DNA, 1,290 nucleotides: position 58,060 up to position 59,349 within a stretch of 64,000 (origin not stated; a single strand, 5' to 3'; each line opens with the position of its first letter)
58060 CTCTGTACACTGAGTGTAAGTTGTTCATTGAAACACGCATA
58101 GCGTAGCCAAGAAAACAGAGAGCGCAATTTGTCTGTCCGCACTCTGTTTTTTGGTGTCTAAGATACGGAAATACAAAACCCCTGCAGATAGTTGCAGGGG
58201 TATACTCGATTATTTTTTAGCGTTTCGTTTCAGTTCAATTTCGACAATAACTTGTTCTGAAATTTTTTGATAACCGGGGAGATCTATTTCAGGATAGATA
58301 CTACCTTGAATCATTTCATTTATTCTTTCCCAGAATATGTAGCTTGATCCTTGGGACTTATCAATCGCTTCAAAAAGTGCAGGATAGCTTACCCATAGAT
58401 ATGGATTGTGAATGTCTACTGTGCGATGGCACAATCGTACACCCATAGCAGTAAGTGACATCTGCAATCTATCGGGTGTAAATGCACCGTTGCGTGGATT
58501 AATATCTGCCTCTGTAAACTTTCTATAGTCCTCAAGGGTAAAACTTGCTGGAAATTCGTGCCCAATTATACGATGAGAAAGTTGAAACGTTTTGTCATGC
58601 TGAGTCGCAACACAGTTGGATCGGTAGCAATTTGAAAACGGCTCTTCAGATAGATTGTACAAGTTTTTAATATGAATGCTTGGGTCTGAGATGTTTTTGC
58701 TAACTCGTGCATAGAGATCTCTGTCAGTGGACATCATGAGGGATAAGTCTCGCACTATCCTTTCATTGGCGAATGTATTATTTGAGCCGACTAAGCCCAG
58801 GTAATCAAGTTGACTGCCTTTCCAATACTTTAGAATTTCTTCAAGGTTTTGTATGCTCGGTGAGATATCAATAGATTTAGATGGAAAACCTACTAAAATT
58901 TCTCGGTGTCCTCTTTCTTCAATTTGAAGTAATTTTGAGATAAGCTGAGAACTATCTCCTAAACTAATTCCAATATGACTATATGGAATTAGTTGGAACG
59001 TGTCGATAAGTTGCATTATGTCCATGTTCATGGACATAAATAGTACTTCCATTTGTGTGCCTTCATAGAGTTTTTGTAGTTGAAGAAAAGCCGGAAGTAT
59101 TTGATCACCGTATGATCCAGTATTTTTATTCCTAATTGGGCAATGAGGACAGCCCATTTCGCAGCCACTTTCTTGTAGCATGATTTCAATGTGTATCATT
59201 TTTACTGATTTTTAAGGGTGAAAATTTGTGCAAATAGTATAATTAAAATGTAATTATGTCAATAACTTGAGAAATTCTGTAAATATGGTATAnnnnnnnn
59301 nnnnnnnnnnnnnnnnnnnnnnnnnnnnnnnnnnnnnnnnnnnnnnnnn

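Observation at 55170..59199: Accessory islet downstream of tRNA-Gln: PHP phosphoesterase, ParB-like nuclease, HEPN module, NUDIX hydrolase, radical SAM protein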

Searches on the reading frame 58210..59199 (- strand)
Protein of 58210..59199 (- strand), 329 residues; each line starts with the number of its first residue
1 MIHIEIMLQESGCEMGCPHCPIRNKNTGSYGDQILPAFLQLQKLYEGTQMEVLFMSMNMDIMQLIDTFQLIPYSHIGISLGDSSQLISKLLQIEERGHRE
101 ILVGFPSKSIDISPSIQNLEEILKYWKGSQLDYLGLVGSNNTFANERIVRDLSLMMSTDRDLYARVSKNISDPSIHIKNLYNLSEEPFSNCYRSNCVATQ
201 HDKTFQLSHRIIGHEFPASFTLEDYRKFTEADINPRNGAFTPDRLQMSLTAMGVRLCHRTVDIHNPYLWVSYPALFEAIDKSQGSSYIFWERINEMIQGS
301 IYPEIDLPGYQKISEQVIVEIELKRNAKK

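Call 4: search_protein_families(library=pfam, proteins=[window:58210-59199:-], max_evalue=1)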
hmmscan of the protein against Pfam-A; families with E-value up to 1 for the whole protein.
window:58210-59199:- (329 aa): 2 families
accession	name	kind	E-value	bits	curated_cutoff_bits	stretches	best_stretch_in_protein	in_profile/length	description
PF23111.1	N1_PEX6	-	0.058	14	28.1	1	282-326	13-56/82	PEX6 N1 domain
PF12018.13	FAP206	-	0.11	12.2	33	1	31-81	105-144/272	Domain of unknown function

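Call 5: search_protein_families(library=padloc, proteins=[window:58210-59199:-], max_evalue=1)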
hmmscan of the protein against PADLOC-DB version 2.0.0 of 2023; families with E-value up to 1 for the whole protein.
window:58210-59199:- (329 aa): 0 families

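Call 6: search_protein_families(library=ncbifam, proteins=[window:58210-59199:-], max_evalue=1)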
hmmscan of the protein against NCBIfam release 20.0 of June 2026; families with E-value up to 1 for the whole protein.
window:58210-59199:- (329 aa): 0 families

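Call 7: search_protein_families(library=phrogs, proteins=[window:58210-59199:-], max_evalue=1)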
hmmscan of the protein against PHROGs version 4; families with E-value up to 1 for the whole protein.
window:58210-59199:- (329 aa): 0 families

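Call 15: search_solved_structures(query=window:58210-59199:-, max_evalue=10)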
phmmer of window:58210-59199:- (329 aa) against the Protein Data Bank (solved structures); distinct sequences matched with E-value up to 10: 2.
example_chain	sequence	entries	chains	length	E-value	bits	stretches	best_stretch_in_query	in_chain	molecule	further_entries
7w5z_M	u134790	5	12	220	0.12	15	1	213-302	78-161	Transmembrane protein, putative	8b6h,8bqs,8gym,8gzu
1gjy_A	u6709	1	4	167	1.5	11.3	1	224-262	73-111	SORCIN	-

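Call 18: find_homologous_proteins(query=window:58210-59199:-, max_evalue=0.001)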
Query window:58210-59199:- (329 aa): 2 proteins with E <= 0.001 among 514 candidates.
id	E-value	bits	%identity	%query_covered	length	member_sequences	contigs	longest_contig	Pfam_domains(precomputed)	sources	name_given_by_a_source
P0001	4.6e-221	751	100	100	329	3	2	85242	-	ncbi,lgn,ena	-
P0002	6.5e-190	648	86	99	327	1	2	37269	-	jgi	jgi:hypothetical protein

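Call 19: find_encoding_contigs(protein=P0002, flank=10000, max_places=10)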
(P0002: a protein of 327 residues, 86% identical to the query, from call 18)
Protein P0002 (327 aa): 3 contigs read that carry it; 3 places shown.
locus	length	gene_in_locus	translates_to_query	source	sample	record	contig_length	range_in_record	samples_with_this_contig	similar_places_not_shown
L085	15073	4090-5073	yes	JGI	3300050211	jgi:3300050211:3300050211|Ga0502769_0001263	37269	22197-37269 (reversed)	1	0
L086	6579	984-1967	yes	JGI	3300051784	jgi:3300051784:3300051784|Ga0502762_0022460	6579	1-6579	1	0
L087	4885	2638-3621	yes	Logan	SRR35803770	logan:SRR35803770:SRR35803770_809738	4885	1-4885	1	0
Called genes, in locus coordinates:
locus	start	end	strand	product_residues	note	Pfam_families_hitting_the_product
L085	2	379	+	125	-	?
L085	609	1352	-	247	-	-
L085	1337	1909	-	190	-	PF01025:GrpE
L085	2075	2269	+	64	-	PF00313:CSD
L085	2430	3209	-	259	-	PF02673:BacA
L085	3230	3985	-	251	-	PF08032:SpoU_sub_bind, PF00588:SpoU_methylase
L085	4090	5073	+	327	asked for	-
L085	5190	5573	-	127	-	PF01467:CTP_transf_like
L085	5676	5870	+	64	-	-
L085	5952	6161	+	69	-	PF00156:Pribosyltran (weak)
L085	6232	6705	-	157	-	PF00293:NUDIX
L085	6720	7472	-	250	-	PF01145:Band_7, PF13421:Band_7_1 (weak)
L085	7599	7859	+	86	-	-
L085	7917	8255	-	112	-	-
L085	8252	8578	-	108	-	PF04266:ASCH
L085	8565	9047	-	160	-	-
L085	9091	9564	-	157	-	-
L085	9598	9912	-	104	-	PF05168:HEPN (faint)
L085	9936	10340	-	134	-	-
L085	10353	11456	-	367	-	PF00226:DnaJ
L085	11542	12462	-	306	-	PF02811:PHP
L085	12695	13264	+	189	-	-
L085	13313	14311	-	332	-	PF04055:Radical_SAM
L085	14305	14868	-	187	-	PF01712:dNK (weak), PF02223:Thymidylate_kin, PF13238:AAA_18 (weak)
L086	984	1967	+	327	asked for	-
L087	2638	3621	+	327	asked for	-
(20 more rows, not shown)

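Call 32: search_protein_families(library=pfam, proteins=[L085:10353-11456:-, L085:9936-10340:-, L085:8565-9047:-, L085:7917-8255:-, L085:8252-8578:-, L085:12695-13264:+, L085:5190-5573:-, L085:13313-14311:-, L085:609-1352:-], max_evalue=1)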
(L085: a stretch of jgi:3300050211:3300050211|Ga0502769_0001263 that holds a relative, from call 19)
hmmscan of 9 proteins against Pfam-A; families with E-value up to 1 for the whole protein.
L085:10353-11456:- (367 aa): 3 families
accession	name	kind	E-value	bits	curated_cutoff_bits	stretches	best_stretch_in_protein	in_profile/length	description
PF00226.36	DnaJ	-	4.3e-13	49.6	27.8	1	38-89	1-53/63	DnaJ domain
PF20430.3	Eplus_motif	-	0.074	13.3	24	1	68-85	8-24/28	E+ motif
PF22238.1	RIP_P131-like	-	0.2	12.4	27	1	69-107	35-67/96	RIP/P131 family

L085:9936-10340:- (134 aa): 2 families
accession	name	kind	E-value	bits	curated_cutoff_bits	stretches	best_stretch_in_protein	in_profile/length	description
PF24915.1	Spectrin_SESTD1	-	0.0059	17.4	27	1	86-127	31-72/110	SESTD1-like, spectrin repeat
PF15249.11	GLTSCR1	-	0.19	12.7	28.2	1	64-109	27-72/102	Conserved region of unknown function on GLTSCR protein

L085:8565-9047:- (160 aa): 2 families
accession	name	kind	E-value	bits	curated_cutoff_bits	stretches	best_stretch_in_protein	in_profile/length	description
PF25440.1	Beta-prop_RIC1_2nd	-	0.012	15.4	150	1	67-107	33-73/335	RIC1 second beta propeller domain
PF10706.15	Aminoglyc_resit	-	0.16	12.5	21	1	12-91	5-82/149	Aminoglycoside-2''-adenylyltransferase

L085:7917-8255:- (112 aa): 2 families
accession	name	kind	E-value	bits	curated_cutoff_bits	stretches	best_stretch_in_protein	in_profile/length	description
PF22289.1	DmmA-like_C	-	0.027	14.9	27.4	0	24-36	19-31/44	Dimethylamine monooxygenase subunit DmmA-like, C-terminal domain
PF09855.14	Zn_ribbon_13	-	0.15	12.7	23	0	20-39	32-50/63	Nucleic-acid-binding protein containing Zn-ribbon domain (DUF2082)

L085:8252-8578:- (108 aa): 2 families
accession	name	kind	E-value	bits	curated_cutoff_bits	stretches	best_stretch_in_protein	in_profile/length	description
PF04266.20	ASCH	-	9.8e-09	36.3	21.2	1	4-106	1-101/103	ASCH domain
PF12961.13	DUF3850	-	9.5e-05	23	22.9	1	3-53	3-53/77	Domain of unknown function (DUF3850)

L085:12695-13264:+ (189 aa): 2 families
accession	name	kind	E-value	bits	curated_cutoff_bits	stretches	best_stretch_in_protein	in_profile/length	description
PF01928.26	CYTH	-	0.00045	20.5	23.2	1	54-146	55-158/179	CYTH domain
PF11212.13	DUF2999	-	0.057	14.2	25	0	127-154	46-73/82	Protein of unknown function (DUF2999)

L085:5190-5573:- (127 aa): 3 families
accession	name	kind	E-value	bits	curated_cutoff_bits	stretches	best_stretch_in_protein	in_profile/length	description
PF01467.32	CTP_transf_like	-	3.6e-10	40.6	21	1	24-93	2-68/133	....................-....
PF06574.18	FAD_syn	-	0.089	13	27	1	17-44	4-31/158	FAD synthetase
PF02569.21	Pantoate_ligase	-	0.13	11.8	20.7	1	4-53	2-54/268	Pantoate-beta-alanine ligase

L085:13313-14311:- (332 aa): 1 family
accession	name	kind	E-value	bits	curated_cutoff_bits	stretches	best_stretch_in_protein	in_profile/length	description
PF04055.27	Radical_SAM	-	6.3e-12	46.4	29.5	1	5-133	28-157/166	Radical SAM superfamily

L085:609-1352:- (247 aa): 5 families
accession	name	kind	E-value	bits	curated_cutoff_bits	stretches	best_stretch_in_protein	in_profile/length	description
PF16118.10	DUF4834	-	0.028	15.8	27.8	1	35-102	10-77/99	Domain of unknown function (DUF4834)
PF07168.17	Ureide_permease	-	0.057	12.6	27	1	43-118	108-185/359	Ureide permease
PF00955.27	HCO3_cotransp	-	0.079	12.1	27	1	24-97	137-210/551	HCO3- transporter integral membrane domain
PF06237.18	SLC52_ribofla_tr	-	0.08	12.4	27.9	1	29-103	189-264/429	Solute carrier family 52, riboflavin transporter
PF25184.1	YxzE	-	0.42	12.1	40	0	39-87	3-49/65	YxzE-like putative bacteriocin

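Call 36: search_protein_representatives(protein=window:58210-59199:-)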
Query: 329 residues. Proteins with E-value up to 0.001 (for the whole library): 17; up to 1e-10: 9; up to 1e-30: 1. The best 17 are listed.
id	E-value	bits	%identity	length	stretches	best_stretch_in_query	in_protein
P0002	2.1e-190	648.3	86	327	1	1-327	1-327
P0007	1.5e-27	113.2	27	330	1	4-301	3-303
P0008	5.8e-21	91.6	28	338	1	1-322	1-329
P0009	4.5e-20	88.7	27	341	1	1-326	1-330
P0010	5.2e-20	88.5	29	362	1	1-326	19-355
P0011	8.4e-20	87.8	27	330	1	2-302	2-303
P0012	6.6e-17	78.3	25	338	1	8-324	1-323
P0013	1.8e-15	73.6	28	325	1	1-318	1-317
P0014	2.3e-12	63.3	25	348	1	3-325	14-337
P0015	1.4e-10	57.5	22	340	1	10-282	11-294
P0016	3.2e-10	56.3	23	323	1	7-275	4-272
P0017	1.6e-09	54.0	25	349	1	1-302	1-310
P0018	2.8e-09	53.2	22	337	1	8-283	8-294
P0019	3.2e-09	53.0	26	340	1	3-303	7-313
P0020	5.1e-08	49.0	23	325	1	3-284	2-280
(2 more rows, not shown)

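Call 38: find_homologous_proteins(query=A1, max_evalue=0.001)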
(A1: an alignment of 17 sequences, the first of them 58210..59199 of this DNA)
Query A1 (17 sequences) (329 aa, profile of the alignment): 12 proteins with E <= 0.001 among 2249 candidates.
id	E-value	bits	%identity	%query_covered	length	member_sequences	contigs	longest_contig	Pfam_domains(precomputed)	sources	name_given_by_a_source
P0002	1.0e-101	359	86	99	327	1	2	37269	-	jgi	jgi:hypothetical protein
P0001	1.6e-100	355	100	100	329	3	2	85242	-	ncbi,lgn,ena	-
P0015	3.0e-94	334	21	82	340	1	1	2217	-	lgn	-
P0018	6.2e-89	317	21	86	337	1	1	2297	-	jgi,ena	-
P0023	6.3e-83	297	21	83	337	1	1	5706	-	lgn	-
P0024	7.4e-83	297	21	79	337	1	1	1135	-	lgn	-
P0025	6.0e-81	290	22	90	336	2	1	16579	-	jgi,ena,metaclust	metaclust:\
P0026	1.6e-80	289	23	84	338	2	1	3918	-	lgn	-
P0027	1.9e-80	289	24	86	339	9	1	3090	-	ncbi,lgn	-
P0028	7.2e-78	280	22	83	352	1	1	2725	-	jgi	jgi:hypothetical protein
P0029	2.3e-74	269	25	83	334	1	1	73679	-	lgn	-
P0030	9.5e-70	254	22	83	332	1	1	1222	-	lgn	-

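Call 40: find_encoding_contigs(protein=P0029, flank=10000, max_places=3)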
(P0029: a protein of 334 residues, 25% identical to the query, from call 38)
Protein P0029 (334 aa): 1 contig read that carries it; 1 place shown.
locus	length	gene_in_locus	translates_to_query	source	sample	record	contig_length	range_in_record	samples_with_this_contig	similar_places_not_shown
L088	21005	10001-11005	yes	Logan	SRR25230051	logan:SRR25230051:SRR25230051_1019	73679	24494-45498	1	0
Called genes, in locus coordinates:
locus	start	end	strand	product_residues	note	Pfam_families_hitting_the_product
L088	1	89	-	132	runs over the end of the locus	PF00856:SET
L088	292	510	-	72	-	PF02609:Exonuc_VII_S (faint)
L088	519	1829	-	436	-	PF13742:tRNA_anti_2, PF02601:Exonuc_VII_L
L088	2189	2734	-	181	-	-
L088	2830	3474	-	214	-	-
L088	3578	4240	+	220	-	-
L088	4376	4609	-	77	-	-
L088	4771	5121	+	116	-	-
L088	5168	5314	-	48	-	-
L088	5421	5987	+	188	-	-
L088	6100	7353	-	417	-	PF00817:IMS, PF11799:IMS_C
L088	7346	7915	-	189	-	PF00717:Peptidase_S24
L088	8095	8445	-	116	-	PF20409:SnoaL_5, PF12680:SnoaL_2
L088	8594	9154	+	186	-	PF04203:Sortase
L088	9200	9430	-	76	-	-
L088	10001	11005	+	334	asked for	-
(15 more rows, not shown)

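Call 41: find_encoding_contigs(protein=P0025, flank=10000, max_places=3)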
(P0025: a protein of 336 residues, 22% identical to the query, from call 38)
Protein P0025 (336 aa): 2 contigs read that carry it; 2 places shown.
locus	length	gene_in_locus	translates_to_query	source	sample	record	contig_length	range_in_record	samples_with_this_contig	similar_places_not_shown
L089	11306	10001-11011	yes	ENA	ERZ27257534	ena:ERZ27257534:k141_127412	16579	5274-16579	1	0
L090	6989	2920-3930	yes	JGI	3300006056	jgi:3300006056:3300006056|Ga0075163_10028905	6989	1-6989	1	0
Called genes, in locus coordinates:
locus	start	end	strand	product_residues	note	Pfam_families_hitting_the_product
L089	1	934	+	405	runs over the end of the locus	PF28597:T2SSF_N, PF00482:T2SSF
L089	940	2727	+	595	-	PF13620:CarboxypepD_reg (weak), PF08308:PEGA (faint)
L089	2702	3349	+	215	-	-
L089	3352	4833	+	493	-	-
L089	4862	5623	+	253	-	PF00121:TIM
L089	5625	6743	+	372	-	PF00162:PGK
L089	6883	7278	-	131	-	PF11969:DcpS_C, PF01230:HIT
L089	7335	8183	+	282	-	-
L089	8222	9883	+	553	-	PF01368:DHH, PF02272:DHHA1 (weak), PF17768:RecJ_OB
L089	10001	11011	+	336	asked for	-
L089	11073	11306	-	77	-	?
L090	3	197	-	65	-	?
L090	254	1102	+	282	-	-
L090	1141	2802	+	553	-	PF01368:DHH, PF02272:DHHA1 (weak), PF17768:RecJ_OB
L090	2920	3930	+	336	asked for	-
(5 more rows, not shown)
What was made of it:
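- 58210..59199 (-): p329, a monocistronic gene for a divergent radical-SAM-like protein. It founds a small, apparently CPR-restricted family. Homologues sit in unrelated gene contexts (calls 40, 41).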

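Call 44: search_solved_structures(query=L085:10353-11456:-, max_evalue=1)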
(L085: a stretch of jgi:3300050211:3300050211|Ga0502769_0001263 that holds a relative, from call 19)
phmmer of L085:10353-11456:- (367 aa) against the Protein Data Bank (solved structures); distinct sequences matched with E-value up to 1: 67 (the best 60 are shown).
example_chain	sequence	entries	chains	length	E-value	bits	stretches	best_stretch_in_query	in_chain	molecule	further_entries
8e2o_A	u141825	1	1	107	1.1e-07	34.5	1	38-109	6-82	Isoform 2 of DnaJ homolog subfamily A member 1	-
9dyv_A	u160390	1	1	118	1.7e-07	33.9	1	38-87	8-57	Chaperone protein DnaJ 2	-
4j7z_A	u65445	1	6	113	1.7e-07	33.9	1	38-87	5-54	Chaperone protein DnaJ 2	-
2cug_A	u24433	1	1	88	2.2e-07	33.5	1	37-105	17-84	mKIAA0962 protein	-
2lo1_A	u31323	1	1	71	5.8e-07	32.1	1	38-81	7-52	DnaJ homolog subfamily A member 1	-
1bqz_A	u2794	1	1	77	8e-07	31.7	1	38-103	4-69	DNAJ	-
6psi_A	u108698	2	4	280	8.6e-07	31.6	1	38-87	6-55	Chaperone protein DnaJ 2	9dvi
2m6y_A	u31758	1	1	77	8.8e-07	31.5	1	37-81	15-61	DnaJ homolog subfamily A member 1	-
4j80_A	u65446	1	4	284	1e-06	31.4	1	38-86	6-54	Chaperone protein DnaJ 2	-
1bq0_A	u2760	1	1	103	1.5e-06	30.8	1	38-104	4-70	DNAJ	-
5nro_B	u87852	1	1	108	1.5e-06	30.8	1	38-104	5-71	Chaperone protein DnaJ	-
1xbl_A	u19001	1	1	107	1.6e-06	30.7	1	38-104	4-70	DNAJ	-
2n04_A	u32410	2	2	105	3.5e-06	29.6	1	35-85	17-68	DnaJ homolog subfamily C member 5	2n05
2ctw_A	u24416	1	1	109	4.8e-06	29.1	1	37-85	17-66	DnaJ homolog subfamily C member 5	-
2ctp_A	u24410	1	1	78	4.8e-06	29.1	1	36-93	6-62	DnaJ homolog subfamily B member 12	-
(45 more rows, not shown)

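Call 49: predict_structure(alignment_id=A2)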
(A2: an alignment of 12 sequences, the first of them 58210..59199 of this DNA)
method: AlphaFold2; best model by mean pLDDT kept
length: 329 residues; sequences in the alignment: 12
mean_pLDDT: 65.8   pTM: 0.69
mean pLDDT of the five models: 65.8, 64.6, 63.1, 62.7, 62.5
residues with pLDDT >= 90: 16; 70-90: 151; 50-70: 74; < 50: 88
segments of 3 or more residues with pLDDT < 50: 11-28, 142-147, 185-189, 214-222, 255-265, 299-329
pLDDT, mean of each block of 10 residues (from residue 1): 72 44 44 79 84 74 77 76 76 88 67 74 91 81 51 75 85 76 49 80 85 49 51 50 69 47 52 79 83 63 30 30 38
secondary structure, 60 per line:
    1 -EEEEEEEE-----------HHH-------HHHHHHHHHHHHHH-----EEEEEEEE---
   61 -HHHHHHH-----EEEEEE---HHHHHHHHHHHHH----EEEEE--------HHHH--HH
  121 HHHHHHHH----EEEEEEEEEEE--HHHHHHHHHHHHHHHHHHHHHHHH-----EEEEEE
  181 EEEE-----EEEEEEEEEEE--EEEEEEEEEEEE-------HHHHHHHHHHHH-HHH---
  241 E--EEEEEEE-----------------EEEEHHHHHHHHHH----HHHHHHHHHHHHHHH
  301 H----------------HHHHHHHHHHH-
elements in order: E2-9 H31-44 E50-57 H62-68 E74-79 H83-95 E100-104 H113-116 H119-128 E133-143 H146-169 E175-184 E190-200 E203-214 H222-233 E244-250 E268-271 H272-281 H286-301 H318-328
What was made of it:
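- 58210..59199 (-): The AF2 model (pLDDT 66) has an alternating beta/alpha N-terminal half (call 49).
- On Radical SAM superfamily: The motif follows predicted strand 2-9 (call 49). The AF2 model has pLDDT 66 and pTM 0.69 with alternating beta/alpha elements (call 49).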

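Call 52: fold_search(model_id=the predicted structure, library=pdb)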
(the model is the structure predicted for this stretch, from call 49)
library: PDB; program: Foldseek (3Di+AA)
matches with E <= 10: 998; with E <= 0.001: 2
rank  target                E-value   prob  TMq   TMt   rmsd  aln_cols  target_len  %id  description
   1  3gfg_D                6.7e-04  0.54  0.20  0.20  17.6       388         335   10  Structure of putative oxidoreductase yvaA from Bacillus subtilis in triclinic form (released 2009-03-24)
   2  3gfg_L                9.6e-04  0.47  0.20  0.20  17.5       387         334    8  Structure of putative oxidoreductase yvaA from Bacillus subtilis in triclinic form (released 2009-03-24)
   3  3gfg_A                3.0e-03  0.30  0.18  0.17  19.4       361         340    9  Structure of putative oxidoreductase yvaA from Bacillus subtilis in triclinic form (released 2009-03-24)
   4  3gfg_I                4.0e-03  0.63  0.20  0.19  12.5       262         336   10  Structure of putative oxidoreductase yvaA from Bacillus subtilis in triclinic form (released 2009-03-24)
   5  6dan_A                4.5e-03  0.99  0.25  0.26   6.8       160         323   14  PhdJ WT 2 Angstroms resolution (released 2019-04-10)
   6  6daq_B                1.2e-02  0.94  0.25  0.25   6.8       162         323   15  PhdJ bound to substrate intermediate (released 2019-04-10)
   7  6dan_C                1.4e-02  0.96  0.26  0.26   6.4       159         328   12  PhdJ WT 2 Angstroms resolution (released 2019-04-10)
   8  3kux                  1.5e-02  0.44  0.21  0.20  12.4       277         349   10  Structure of the YPO2259 putative oxidoreductase from Yersinia pestis (released 2009-12-22)
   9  6dan_B                1.6e-02  0.94  0.26  0.26   6.7       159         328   14  PhdJ WT 2 Angstroms resolution (released 2019-04-10)
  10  2y5q                  1.6e-02  0.47  0.19  0.21  11.3       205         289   10  Listeria monocytogenes InlB (internalin B) residues 36-392 (released 2011-02-23)
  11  2wqw_A                1.6e-02  0.35  0.19  0.21  12.9       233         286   10  DOUBLE-DISULFIDE CROSS-LINKED CRYSTAL DIMER of the Listeria monocytogenes InlB internalin domain (released 2009-11-10)
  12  2wqu_A                1.7e-02  0.25  0.18  0.19  12.6       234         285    8  Internalin domain of Listeria monocytogenes InlB: triclinic crystal form (released 2009-11-10)
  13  6uk5_A                1.7e-02  0.23  0.15  0.18  18.3       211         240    9  Structure of SAM bound CalS10, an amino pentose methyltransferase from Micromonospora echinaspora involved in calichea (released 2020-10-07)
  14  1olt                  2.7e-02  0.63  0.25  0.20   8.2       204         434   12  Coproporphyrinogen III oxidase (HemN) from Escherichia coli is a Radical SAM enzyme. (released 2003-12-04)
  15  3e82_E                2.9e-02  0.35  0.21  0.20  12.4       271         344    9  Crystal structure of a putative oxidoreductase from Klebsiella pneumoniae (released 2008-08-26)
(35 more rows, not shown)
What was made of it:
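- On Radical SAM superfamily: Foldseek hits to TIM barrels, BlsE and HemN have TM at most 0.32 (call 52).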
